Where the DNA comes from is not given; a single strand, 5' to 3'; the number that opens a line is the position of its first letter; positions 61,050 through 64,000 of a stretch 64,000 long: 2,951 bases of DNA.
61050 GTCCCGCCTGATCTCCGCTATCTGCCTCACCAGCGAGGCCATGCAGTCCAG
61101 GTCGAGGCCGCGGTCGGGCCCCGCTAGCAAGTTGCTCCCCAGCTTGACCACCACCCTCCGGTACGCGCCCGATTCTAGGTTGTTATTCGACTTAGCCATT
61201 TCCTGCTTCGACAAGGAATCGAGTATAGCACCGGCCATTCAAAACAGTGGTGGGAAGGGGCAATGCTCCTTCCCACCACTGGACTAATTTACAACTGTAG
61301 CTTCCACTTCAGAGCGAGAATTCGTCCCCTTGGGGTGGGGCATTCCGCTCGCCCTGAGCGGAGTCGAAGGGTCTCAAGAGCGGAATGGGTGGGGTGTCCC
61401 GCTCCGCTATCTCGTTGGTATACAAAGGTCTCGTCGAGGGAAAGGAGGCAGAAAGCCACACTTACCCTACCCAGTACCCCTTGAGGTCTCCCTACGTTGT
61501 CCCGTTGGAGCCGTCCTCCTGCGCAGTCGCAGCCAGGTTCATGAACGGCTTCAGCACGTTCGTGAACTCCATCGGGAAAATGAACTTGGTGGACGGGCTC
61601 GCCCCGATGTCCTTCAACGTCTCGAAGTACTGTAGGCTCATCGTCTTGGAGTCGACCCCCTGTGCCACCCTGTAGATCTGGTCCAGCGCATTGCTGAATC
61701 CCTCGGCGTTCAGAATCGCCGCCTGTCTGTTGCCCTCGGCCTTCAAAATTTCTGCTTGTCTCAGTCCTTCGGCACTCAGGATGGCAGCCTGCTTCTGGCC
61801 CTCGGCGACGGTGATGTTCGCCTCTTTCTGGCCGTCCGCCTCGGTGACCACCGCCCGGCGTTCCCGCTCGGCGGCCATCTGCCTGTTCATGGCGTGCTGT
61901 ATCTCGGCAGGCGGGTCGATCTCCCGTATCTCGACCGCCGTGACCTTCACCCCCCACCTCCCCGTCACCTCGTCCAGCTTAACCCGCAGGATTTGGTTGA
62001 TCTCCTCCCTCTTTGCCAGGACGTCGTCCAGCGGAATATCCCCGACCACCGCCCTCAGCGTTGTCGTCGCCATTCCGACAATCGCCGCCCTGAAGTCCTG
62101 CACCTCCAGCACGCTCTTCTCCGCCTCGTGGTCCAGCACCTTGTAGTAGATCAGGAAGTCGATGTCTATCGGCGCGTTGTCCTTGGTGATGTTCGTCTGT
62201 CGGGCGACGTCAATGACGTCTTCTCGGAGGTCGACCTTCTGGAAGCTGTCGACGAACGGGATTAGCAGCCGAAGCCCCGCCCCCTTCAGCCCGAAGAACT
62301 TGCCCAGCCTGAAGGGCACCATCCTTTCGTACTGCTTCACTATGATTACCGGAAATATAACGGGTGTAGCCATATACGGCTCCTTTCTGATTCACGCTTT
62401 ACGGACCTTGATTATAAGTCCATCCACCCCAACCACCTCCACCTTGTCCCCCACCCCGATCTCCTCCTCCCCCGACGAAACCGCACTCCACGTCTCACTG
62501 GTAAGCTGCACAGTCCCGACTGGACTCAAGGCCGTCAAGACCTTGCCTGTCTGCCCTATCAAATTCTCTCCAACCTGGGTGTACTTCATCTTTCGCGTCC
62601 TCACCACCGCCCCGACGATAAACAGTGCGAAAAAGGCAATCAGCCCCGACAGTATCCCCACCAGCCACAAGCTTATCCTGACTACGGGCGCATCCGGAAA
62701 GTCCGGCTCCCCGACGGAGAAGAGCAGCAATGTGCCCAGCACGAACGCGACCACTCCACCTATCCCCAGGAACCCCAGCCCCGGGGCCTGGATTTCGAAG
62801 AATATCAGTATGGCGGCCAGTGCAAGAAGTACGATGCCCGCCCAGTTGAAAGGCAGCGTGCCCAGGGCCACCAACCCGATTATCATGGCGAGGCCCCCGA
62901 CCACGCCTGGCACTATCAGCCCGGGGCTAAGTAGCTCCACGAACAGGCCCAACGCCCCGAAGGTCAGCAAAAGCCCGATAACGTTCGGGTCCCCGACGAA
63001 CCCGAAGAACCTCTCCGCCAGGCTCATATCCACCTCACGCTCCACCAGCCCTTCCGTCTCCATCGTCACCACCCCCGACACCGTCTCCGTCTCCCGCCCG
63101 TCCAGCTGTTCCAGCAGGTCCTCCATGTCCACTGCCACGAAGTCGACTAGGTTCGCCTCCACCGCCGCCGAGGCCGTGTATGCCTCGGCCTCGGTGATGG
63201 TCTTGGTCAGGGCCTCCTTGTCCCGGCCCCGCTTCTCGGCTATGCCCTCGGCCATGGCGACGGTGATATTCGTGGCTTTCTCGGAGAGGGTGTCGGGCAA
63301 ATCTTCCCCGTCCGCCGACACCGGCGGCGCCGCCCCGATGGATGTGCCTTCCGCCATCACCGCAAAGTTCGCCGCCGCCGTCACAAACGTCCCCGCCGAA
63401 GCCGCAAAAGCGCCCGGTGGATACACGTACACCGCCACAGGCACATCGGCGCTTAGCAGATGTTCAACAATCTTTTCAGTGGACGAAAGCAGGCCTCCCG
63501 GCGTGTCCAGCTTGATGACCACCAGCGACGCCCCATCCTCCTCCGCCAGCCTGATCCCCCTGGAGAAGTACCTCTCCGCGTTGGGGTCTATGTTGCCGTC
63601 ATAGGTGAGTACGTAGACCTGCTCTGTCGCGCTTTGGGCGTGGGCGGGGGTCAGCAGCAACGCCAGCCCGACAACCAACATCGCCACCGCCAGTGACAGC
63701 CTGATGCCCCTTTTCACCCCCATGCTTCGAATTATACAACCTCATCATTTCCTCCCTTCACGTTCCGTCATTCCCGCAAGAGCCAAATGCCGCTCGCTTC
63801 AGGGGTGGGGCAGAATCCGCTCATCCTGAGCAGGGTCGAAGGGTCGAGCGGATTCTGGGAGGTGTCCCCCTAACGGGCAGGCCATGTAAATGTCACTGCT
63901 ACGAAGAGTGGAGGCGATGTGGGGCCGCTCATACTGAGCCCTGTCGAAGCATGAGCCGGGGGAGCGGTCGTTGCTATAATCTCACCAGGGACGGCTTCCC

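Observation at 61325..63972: Repeat copies keep their hairpins through compensatory base changes, implying selection on secondary structure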

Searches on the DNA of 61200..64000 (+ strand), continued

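Call 96: search_with_rna_model(model_id=R1, source=window, max_evalue=10, filters=off)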
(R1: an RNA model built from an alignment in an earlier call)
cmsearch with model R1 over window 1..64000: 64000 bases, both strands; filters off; matches with E-value up to 10: 55.
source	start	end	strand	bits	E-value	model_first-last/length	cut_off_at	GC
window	61326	61404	+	103.8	5.5e-22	1-79/79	no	0.68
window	1895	1971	-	68.8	6.2e-14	1-79/79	no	0.7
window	1645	1721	-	68.4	7.5e-14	1-79/79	no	0.69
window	63796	63872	+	58.8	1.2e-11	1-79/79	no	0.64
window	63910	63975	+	17.4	0.042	1-79/79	no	0.67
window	12233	12265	+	14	0.26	1-79/79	no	0.76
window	62265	62331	-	13.8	0.29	1-79/79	no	0.64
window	7360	7405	+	12.6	0.55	1-79/79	no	0.7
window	29583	29638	-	12.4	0.6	1-79/79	no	0.61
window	19070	19099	-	11.8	0.81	1-79/79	no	0.6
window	17418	17483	+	11.3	1.1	1-79/79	no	0.7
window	46503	46552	-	11.2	1.2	1-79/79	no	0.64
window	54953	54981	+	11.1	1.2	1-79/79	no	0.72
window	37941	37978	-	10.6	1.6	1-79/79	no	0.68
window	12782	12861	+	10.5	1.6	1-79/79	no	0.56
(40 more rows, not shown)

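Call 108: search_with_rna_model(model_id=R1, sources=[L293, L294, L295, L296, L297], max_evalue=0.1, filters=off)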
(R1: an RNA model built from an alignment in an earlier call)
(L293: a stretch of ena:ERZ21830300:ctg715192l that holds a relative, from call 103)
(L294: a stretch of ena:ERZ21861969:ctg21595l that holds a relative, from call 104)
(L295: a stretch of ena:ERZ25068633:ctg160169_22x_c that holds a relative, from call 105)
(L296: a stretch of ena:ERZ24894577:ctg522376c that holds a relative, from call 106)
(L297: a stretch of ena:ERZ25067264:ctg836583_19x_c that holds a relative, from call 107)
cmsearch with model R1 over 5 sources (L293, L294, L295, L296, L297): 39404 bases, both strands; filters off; matches with E-value up to 0.1: 3.
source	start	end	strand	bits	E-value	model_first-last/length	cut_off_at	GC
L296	2035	2100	-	31.3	1.6e-05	1-79/79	no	0.68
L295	2026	2091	-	20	0.0064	1-79/79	no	0.67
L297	1821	1859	+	14.9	0.097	1-79/79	no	0.77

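Call 109: search_with_rna_model(model_id=R2, sources=[L293, L294, L295, L296, L297], max_evalue=0.1, filters=off)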
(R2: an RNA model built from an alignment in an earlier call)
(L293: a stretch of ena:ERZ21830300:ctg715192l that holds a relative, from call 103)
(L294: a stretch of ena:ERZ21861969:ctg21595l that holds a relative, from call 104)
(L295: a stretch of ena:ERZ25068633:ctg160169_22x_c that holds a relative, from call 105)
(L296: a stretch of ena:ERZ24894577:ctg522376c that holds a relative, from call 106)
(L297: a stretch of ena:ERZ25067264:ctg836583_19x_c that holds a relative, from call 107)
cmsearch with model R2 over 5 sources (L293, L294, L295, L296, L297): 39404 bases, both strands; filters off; matches with E-value up to 0.1: 2.
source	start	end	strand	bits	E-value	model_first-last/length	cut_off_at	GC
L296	2048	2089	-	25.8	2.9e-05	1-41/41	no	0.69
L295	2040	2080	-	22.3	0.00029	1-41/41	no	0.68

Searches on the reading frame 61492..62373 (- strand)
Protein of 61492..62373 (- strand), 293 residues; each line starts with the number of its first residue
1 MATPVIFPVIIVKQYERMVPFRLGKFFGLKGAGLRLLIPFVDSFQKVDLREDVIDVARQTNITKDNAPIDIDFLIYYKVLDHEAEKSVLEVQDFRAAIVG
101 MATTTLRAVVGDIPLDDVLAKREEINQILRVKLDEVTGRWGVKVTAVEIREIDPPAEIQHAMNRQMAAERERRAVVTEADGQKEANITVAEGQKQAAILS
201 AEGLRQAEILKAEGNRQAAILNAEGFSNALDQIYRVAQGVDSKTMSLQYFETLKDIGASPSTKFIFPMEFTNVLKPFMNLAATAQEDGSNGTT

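Call 12: search_protein_families(library=pfam, proteins=[window:61492-62373:-])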
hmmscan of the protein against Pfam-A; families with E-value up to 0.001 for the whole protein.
window:61492-62373:- (293 aa): 2 families
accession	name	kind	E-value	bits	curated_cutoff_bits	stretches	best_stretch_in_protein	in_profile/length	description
PF01145.31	Band_7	-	6e-39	134.3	23.6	1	11-183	2-176/176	SPFH domain / Band 7 family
PF13421.11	Band_7_1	-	0.00016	21.8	24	1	91-167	133-208/211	SPFH domain-Band 7 family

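Call 14: find_encoding_contigs(protein=window:61492-62373:-, flank=10000, max_places=6)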
Protein window:61492-62373:- (293 aa): no gene with exactly this product is on record in the collection.

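Call 102: find_homologous_proteins(query=window:61492-62373:-, max_evalue=1e-60)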
Query window:61492-62373:- (293 aa): 7980 proteins with E <= 1e-60 among 8000 candidates; the best 120 are listed.
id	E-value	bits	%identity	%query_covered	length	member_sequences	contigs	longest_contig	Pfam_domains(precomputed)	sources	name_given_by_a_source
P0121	6.2e-181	617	99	100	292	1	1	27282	PF01145.32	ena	-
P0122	1.8e-180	616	98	100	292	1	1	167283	PF01145.32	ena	-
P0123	1.5e-179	613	97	100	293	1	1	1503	PF01145.32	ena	-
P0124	1.3e-178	610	96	100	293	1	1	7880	PF01145.32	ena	-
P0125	1.7e-178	609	97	100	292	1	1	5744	PF01145.32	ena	-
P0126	2.0e-178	609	96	100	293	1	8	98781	PF01145.32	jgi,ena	-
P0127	2.4e-178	609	97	100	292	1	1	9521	PF01145.32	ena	-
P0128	3.7e-178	608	96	100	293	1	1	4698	PF01145.32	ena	-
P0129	5.0e-178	608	96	100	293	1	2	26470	PF01145.32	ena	-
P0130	5.0e-178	608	97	99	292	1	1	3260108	PF01145.32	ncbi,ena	-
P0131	5.2e-178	608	97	100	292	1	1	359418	PF01145.32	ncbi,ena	-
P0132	5.3e-178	608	96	100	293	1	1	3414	PF01145.32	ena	-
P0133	7.1e-178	607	97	99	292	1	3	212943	PF01145.32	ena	-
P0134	1.0e-177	607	97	99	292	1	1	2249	PF01145.32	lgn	-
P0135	1.4e-177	606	96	99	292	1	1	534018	PF01145.32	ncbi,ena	-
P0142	2.0e-175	599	94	100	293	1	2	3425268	PF01145.32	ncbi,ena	-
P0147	2.8e-172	589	94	100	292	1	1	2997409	PF01145.32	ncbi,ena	-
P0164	1.3e-151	521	83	98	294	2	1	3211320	PF01145.32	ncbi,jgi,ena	jgi:regulator of protease activity HflC (stomatin/prohibitin superfamily)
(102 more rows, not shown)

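Call 103: find_encoding_contigs(protein=P0122, flank=3500, max_places=1)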
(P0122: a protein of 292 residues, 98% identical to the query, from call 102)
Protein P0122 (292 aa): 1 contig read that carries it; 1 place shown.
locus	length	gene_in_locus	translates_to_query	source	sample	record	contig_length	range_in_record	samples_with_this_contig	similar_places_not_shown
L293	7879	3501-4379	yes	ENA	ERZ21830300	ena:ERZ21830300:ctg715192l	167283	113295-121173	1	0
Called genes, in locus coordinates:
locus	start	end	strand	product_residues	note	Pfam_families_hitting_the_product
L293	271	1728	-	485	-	PF05598:DUF772, PF01609:DDE_Tnp_1, PF13751:DDE_Tnp_1_6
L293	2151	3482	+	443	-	PF25145:NfeD1b_N, PF24961:NfeD_membrane, PF01957:NfeD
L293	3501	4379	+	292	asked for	PF01145:Band_7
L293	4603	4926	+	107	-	-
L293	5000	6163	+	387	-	PF00696:AA_kinase, PF01472:PUA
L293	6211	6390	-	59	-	-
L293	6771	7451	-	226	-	PF00665:rve, PF13683:rve_3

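Call 104: find_encoding_contigs(protein=P0130, flank=3500, max_places=1)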
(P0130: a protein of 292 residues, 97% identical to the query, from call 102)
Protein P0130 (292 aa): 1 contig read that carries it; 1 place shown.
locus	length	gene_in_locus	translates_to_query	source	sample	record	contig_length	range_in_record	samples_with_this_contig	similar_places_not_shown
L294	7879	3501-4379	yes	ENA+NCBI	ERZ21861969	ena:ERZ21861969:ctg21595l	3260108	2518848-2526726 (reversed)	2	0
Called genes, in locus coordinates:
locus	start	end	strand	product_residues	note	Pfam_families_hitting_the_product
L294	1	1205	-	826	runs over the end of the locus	PF00521:DNA_topoisoIV, PF03989:DNA_gyraseA_C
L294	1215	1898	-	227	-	PF07722:Peptidase_C26, PF00117:GATase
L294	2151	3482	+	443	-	PF25145:NfeD1b_N, PF00574:CLP_protease (weak), PF24961:NfeD_membrane, PF01957:NfeD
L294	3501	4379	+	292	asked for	PF01145:Band_7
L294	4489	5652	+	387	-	PF00696:AA_kinase, PF01472:PUA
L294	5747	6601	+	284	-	-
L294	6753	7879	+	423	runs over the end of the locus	PF00171:Aldedh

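Call 105: find_encoding_contigs(protein=P0142, flank=3500, max_places=1)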
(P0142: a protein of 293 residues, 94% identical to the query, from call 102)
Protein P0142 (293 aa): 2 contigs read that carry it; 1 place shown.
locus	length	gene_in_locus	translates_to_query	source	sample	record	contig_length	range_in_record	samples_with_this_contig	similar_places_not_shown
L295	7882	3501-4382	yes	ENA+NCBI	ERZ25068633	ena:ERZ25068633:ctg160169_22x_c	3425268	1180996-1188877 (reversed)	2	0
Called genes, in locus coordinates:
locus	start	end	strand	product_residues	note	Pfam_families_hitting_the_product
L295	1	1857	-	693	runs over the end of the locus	PF03176:MMPL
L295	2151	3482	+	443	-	PF25145:NfeD1b_N, PF24961:NfeD_membrane, PF01957:NfeD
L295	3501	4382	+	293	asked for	PF01145:Band_7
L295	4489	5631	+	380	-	PF00696:AA_kinase, PF01472:PUA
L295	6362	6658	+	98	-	-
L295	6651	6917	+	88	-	-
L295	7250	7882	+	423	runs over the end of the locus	PF00171:Aldedh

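Call 106: find_encoding_contigs(protein=P0147, flank=3500, max_places=1)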
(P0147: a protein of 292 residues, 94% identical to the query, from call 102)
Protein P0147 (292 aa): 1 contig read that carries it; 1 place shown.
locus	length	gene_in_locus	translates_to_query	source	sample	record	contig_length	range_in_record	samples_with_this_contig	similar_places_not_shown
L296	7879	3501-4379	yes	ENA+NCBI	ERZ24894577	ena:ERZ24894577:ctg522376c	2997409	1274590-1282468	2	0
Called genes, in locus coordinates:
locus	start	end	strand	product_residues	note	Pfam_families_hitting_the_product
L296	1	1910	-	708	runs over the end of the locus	PF03176:MMPL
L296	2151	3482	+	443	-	PF25145:NfeD1b_N, PF24961:NfeD_membrane, PF01957:NfeD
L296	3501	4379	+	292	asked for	PF01145:Band_7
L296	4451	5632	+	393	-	PF00696:AA_kinase, PF01472:PUA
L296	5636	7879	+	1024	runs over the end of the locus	PF22240:ISP_coupler, PF02384:N6_Mtase, PF07669:Eco57I, PF18135:Type_ISP_C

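Call 107: find_encoding_contigs(protein=P0164, flank=3500, max_places=1)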
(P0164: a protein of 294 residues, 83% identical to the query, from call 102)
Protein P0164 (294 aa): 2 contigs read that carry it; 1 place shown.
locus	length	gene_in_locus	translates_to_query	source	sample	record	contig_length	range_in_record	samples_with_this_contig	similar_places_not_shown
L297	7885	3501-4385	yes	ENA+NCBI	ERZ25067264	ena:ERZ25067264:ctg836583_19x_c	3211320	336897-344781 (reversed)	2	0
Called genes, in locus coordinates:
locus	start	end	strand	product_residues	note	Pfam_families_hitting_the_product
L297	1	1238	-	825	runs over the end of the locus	PF00521:DNA_topoisoIV, PF03989:DNA_gyraseA_C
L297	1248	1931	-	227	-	PF07722:Peptidase_C26, PF00117:GATase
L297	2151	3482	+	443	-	PF25145:NfeD1b_N, PF24961:NfeD_membrane, PF01957:NfeD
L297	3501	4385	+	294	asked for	PF01145:Band_7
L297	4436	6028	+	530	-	PF07969:Amidohydro_3, PF01979:Amidohydro_1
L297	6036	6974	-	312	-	PF00291:PALP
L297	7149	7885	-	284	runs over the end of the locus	PF13424:TPR_12 (faint), PF13428:TPR_14 (faint), PF14559:TPR_19, PF13431:TPR_17 (weak), PF00515:TPR_1 (weak), PF07719:TPR_2 (weak)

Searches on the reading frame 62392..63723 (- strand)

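Call 12: search_protein_families(library=pfam, proteins=[window:62392-63723:-])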
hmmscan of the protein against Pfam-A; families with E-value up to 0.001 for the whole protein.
window:62392-63723:- (443 aa): 4 families
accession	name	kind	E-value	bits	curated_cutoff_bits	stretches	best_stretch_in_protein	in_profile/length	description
PF24961.1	NfeD_membrane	-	3.3e-21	76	26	1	247-365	1-116/119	NfeD integral membrane domain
PF25145.1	NfeD1b_N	-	4.2e-19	69.3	40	1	35-171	1-130/189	NfeD1b, N-terminal domain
PF01957.25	NfeD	-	5.8e-17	62.1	29.1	1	386-442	2-57/57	NfeD-like C-terminal, partner-binding domain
PF00574.28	CLP_protease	-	0.00011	22.6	20.2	1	49-197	30-179/182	Clp protease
